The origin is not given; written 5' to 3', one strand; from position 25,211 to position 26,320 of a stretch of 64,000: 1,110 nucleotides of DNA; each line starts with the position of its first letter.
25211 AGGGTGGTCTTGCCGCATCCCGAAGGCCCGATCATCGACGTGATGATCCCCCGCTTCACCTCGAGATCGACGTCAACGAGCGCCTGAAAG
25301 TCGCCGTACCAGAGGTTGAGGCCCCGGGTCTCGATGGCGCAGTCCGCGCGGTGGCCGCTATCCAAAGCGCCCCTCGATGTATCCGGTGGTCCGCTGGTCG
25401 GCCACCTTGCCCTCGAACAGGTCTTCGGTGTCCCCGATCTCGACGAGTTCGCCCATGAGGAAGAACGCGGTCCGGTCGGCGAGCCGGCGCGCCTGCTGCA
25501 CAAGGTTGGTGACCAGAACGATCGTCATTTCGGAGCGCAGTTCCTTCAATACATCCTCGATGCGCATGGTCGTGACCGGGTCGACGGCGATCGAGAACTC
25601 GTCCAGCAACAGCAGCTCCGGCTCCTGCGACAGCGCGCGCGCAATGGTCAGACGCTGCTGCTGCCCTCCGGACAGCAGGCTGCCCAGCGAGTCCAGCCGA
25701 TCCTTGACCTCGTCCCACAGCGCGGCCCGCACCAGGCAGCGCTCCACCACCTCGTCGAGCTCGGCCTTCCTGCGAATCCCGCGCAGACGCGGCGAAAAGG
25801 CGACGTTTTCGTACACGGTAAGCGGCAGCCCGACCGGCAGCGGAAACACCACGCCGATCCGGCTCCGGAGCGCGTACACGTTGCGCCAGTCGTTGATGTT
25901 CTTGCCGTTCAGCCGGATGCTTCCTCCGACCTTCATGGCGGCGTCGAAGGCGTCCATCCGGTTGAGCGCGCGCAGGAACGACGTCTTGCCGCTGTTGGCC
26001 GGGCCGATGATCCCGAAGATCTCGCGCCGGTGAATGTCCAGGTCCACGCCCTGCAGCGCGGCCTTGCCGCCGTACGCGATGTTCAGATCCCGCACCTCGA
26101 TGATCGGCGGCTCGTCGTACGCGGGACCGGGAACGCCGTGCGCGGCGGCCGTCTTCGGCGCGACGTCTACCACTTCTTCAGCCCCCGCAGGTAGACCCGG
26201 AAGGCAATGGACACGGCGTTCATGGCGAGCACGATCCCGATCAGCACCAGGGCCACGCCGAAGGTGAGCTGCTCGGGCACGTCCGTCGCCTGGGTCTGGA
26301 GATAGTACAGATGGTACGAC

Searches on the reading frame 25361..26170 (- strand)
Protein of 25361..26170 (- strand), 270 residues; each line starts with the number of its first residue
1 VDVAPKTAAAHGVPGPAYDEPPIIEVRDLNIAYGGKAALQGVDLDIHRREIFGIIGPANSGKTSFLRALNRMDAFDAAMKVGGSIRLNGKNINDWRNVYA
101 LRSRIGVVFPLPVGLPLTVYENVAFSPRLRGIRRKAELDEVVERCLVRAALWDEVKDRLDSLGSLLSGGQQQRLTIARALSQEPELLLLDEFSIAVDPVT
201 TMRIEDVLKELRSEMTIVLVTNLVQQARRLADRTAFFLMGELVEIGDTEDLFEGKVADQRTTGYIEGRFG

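Call 53: find_homologous_proteins(query=window:25361-26170:-, max_evalue=1e-20)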
Query seq(270 aa) (270 aa): 8000 proteins with E <= 1e-20 among 8000 candidates; the best 120 are listed.
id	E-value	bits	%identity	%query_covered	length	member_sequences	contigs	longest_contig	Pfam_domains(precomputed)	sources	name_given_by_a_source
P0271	5.5e-159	546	93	100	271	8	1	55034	PF00005.34,PF13304.13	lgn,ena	-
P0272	9.3e-154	528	89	100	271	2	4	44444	PF00005.34,PF13304.13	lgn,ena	-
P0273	6.3e-153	526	90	100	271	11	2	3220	PF00005.34,PF13304.13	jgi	-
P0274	2.3e-152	524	90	100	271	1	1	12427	PF00005.34,PF13304.13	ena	-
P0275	5.9e-152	523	90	100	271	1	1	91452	PF00005.34,PF13304.13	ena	-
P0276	8.1e-152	522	90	100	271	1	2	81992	PF00005.34,PF13304.13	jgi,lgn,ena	-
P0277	1.7e-151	521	89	100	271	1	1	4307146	PF00005.34,PF13304.13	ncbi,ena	-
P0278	1.7e-151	521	90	100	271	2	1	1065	PF00005.34,PF13304.13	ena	-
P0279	3.1e-151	520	90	100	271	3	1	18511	PF00005.34,PF13304.13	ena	-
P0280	4.6e-150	516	89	97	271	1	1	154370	PF00005.34,PF13304.13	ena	-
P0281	5.6e-150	516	89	100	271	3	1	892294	PF00005.34,PF13304.13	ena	-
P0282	9.8e-150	515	89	100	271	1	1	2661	PF00005.34,PF13304.13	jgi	-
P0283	5.1e-148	510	88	100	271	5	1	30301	PF00005.34,PF13304.13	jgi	-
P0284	5.6e-148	509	87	100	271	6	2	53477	PF00005.34,PF13304.13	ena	-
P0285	7.4e-148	509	87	99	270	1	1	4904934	PF00005.34,PF13304.13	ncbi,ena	-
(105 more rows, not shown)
